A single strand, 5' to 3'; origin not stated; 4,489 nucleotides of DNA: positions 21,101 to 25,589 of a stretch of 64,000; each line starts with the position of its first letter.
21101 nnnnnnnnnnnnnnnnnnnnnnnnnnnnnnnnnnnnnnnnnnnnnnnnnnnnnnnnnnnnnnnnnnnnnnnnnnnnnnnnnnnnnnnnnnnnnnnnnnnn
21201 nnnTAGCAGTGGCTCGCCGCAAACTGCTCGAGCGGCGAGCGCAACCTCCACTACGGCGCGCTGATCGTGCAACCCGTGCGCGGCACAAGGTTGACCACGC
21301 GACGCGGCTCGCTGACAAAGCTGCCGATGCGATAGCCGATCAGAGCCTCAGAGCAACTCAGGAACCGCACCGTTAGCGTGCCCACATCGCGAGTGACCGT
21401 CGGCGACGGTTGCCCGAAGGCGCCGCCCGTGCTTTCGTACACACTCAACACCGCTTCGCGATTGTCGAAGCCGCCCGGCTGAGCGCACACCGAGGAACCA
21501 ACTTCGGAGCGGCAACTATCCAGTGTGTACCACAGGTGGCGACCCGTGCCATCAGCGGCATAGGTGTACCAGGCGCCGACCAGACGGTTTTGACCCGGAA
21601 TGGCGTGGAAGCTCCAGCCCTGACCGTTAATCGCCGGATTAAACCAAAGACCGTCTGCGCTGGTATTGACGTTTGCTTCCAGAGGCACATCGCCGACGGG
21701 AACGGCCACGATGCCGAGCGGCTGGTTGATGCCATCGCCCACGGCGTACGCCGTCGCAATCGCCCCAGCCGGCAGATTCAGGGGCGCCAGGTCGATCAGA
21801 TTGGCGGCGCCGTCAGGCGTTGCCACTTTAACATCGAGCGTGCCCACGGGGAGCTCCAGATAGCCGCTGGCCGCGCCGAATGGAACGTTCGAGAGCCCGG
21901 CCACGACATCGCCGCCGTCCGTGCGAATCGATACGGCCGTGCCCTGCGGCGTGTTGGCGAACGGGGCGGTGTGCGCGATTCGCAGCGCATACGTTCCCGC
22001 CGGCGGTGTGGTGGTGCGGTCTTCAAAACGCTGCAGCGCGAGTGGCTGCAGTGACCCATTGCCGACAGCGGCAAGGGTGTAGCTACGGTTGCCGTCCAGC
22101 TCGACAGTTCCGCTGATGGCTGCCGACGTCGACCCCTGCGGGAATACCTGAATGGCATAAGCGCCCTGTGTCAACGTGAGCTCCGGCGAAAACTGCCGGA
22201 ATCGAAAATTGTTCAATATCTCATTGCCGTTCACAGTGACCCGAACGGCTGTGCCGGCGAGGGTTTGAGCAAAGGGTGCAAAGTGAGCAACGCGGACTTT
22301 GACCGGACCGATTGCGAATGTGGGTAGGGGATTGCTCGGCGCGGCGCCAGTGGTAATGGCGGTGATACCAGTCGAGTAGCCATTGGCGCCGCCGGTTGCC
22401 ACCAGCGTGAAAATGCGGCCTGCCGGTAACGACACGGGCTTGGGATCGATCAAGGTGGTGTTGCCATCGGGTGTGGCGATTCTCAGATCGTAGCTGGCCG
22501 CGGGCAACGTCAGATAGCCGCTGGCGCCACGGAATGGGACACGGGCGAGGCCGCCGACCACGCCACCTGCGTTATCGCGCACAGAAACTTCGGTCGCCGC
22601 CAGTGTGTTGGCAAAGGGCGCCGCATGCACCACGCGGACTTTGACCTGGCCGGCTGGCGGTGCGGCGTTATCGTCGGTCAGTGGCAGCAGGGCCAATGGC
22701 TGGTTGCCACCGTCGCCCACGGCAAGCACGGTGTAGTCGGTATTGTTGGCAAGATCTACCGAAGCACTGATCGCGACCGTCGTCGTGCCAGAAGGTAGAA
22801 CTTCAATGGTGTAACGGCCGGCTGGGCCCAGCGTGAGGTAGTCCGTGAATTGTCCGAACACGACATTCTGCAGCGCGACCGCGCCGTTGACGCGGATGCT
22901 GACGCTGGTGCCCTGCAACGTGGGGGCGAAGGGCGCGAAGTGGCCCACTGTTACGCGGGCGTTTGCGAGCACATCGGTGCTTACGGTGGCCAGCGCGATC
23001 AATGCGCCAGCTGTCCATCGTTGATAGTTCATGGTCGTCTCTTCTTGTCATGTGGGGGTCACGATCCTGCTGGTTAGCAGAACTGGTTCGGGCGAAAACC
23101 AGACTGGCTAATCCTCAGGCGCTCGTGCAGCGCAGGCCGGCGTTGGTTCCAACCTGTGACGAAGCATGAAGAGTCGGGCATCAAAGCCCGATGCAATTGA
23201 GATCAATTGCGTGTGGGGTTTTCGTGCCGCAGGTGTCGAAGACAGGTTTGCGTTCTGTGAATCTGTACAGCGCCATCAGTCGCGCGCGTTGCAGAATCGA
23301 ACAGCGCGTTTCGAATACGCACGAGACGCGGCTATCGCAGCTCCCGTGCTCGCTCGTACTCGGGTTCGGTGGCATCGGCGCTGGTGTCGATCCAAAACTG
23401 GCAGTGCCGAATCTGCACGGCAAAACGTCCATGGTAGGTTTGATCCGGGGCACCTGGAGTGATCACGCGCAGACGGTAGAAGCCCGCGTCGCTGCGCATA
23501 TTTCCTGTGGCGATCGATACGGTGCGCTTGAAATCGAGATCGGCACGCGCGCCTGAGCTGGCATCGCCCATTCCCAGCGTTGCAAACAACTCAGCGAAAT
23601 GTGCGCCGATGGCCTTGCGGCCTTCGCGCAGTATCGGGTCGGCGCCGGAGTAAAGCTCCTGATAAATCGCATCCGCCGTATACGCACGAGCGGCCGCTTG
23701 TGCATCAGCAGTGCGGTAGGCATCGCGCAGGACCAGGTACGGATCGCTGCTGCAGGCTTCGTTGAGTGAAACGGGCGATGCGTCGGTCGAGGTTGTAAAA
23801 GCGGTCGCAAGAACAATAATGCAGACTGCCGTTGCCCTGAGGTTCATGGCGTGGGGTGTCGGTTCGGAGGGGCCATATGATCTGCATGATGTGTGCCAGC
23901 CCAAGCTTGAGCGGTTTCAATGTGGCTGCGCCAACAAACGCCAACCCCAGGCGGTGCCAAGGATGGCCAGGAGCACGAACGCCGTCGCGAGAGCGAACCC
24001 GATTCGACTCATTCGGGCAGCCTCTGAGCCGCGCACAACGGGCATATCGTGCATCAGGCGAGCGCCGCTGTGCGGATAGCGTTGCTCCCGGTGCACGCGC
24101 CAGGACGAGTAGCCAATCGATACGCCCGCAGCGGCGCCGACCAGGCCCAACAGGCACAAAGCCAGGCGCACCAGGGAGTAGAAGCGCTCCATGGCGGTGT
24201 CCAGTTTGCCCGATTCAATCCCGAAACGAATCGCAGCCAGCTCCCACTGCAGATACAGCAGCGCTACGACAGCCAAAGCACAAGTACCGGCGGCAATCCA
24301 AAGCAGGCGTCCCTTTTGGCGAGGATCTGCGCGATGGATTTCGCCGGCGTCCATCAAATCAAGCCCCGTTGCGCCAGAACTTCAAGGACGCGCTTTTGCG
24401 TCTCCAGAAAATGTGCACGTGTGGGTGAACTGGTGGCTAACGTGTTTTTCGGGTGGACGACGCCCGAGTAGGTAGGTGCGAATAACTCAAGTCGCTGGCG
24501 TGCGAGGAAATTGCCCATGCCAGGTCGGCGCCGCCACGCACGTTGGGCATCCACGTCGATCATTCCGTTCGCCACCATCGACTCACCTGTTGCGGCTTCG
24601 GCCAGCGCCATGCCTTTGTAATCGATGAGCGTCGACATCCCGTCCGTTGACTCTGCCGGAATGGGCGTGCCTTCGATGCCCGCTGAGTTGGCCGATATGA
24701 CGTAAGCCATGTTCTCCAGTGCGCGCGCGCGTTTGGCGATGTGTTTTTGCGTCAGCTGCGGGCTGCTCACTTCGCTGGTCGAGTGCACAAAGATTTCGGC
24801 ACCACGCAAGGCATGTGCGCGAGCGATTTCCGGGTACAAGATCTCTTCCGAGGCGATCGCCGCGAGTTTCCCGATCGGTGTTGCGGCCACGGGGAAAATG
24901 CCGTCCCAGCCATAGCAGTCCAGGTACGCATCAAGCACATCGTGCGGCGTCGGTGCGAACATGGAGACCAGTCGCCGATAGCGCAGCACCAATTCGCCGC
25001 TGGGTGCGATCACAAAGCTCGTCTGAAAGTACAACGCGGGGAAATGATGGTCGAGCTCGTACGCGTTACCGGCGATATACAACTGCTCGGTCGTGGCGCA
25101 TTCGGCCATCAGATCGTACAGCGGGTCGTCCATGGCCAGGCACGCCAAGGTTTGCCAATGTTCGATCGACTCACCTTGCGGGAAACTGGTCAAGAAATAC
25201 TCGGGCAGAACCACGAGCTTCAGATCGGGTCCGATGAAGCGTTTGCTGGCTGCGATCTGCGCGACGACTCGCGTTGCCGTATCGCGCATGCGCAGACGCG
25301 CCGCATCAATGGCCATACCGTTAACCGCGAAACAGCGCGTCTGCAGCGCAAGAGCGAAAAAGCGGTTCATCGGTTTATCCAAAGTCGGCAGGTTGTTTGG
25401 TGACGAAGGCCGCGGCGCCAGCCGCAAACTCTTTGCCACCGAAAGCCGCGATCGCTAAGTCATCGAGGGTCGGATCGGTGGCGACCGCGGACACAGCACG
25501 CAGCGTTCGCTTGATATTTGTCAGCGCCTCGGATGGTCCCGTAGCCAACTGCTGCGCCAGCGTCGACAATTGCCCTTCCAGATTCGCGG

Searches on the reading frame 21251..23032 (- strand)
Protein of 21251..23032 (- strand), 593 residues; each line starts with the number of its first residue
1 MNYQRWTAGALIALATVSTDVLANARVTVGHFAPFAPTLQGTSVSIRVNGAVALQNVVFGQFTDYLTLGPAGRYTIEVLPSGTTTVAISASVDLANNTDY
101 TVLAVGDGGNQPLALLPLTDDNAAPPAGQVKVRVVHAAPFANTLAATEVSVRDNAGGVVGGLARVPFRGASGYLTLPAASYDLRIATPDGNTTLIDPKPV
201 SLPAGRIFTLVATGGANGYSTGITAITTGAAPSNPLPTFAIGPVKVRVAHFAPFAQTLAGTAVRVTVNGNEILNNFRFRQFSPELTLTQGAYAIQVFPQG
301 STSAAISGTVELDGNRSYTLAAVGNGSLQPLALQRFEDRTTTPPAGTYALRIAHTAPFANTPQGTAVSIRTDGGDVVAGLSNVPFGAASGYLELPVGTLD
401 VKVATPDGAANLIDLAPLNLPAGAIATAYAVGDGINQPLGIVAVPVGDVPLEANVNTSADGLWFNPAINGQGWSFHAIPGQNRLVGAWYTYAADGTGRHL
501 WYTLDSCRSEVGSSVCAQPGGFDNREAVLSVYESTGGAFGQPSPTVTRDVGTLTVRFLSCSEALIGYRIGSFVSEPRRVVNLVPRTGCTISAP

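Call 6: search_protein_families(library=pfam, proteins=[window:21251-23032:-], max_evalue=0.0001)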
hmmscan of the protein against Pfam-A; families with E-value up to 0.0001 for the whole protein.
window:21251-23032:- (593 aa): 1 family
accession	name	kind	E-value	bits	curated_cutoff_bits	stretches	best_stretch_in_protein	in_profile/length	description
PF14344.12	DUF4397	-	3.8e-62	208.6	30.6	4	26-144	2-116/119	Domain of unknown function (DUF4397)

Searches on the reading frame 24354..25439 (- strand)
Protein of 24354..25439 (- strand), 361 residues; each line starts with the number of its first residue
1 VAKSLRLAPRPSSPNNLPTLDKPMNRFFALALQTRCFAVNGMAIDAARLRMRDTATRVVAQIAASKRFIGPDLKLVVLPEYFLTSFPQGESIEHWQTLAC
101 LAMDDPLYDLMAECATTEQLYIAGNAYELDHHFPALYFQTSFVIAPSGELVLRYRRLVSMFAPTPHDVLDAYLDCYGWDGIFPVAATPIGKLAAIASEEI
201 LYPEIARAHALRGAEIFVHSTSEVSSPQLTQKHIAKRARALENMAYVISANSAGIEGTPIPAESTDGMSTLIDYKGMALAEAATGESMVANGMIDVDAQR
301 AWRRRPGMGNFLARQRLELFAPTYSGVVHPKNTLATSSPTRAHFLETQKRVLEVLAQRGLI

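Call 6: search_protein_families(library=pfam, proteins=[window:24354-25439:-], max_evalue=0.0001)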
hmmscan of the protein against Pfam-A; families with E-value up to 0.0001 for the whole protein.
window:24354-25439:- (361 aa): 1 family
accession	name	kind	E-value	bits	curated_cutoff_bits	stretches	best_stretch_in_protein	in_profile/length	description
PF00795.27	CN_hydrolase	-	1.9e-27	96.7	23.2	1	65-304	30-256/256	Carbon-nitrogen hydrolase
